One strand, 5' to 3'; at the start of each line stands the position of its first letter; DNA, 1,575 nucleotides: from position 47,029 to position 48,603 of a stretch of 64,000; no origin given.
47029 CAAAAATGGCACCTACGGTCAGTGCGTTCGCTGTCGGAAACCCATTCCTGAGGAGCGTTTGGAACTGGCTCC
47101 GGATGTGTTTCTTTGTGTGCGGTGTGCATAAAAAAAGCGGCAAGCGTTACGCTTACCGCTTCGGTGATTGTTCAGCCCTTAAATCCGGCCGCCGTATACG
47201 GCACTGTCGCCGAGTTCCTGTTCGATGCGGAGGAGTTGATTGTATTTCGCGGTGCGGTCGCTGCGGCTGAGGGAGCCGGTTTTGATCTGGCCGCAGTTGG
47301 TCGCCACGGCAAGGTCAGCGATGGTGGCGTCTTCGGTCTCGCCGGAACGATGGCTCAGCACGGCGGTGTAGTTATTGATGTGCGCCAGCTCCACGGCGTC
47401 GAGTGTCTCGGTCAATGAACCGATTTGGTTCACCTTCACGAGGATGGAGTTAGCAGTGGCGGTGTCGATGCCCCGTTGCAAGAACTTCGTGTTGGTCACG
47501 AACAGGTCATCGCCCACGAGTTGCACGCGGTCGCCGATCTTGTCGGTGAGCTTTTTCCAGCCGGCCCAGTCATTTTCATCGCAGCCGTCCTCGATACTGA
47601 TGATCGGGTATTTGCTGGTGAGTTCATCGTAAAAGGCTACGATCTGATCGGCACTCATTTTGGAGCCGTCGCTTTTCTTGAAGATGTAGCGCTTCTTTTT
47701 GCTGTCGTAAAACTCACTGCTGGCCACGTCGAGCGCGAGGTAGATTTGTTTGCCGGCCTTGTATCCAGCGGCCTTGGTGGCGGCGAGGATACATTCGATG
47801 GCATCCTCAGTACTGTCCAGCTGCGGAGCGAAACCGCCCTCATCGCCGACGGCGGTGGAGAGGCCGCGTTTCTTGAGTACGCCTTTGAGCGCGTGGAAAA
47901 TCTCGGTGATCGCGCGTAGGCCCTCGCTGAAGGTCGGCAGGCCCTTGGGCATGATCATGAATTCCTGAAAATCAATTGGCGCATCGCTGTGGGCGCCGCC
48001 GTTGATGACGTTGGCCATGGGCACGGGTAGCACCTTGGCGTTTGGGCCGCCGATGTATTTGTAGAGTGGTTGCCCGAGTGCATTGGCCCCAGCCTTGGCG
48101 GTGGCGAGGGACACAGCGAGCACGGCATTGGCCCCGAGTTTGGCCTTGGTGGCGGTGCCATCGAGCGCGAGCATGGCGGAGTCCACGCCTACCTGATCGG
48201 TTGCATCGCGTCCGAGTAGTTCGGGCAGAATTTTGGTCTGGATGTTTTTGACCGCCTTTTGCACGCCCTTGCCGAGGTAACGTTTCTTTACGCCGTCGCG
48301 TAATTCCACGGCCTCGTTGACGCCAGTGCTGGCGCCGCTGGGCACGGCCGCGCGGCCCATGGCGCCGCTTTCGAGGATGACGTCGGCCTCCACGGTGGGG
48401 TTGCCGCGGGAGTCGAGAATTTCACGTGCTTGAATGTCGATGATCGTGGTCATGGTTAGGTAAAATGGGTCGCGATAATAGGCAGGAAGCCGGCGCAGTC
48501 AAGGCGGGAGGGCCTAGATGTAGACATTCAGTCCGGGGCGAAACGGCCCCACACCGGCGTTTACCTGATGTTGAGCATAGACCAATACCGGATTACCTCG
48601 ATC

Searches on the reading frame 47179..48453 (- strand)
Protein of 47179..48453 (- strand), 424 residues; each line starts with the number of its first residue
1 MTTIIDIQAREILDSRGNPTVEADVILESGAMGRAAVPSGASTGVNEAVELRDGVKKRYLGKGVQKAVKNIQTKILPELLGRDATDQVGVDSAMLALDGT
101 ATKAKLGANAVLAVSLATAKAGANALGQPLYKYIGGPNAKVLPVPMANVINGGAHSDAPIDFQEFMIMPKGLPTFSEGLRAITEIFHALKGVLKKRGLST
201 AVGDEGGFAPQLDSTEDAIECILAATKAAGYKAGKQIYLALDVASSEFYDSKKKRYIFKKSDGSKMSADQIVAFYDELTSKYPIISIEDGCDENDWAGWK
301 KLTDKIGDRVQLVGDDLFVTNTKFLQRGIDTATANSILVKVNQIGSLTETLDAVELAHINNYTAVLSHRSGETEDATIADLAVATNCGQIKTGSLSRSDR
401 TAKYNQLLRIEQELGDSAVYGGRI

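Call 5: search_protein_families(library=pfam, proteins=[window:47179-48453:-], max_evalue=0.01)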
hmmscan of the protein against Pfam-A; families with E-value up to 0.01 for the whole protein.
window:47179-48453:- (424 aa): 3 families
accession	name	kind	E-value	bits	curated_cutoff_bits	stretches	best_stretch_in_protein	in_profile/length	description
PF00113.28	Enolase_C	-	3.8e-125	417.5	21.5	1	140-423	2-290/296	Enolase, C-terminal TIM barrel domain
PF03952.21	Enolase_N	-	1.6e-57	193.8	35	1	4-134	1-131/131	Enolase, N-terminal domain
PF13378.12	MR_MLE_C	-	0.0017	18.6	29.4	1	266-392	55-176/219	Enolase C-terminal domain-like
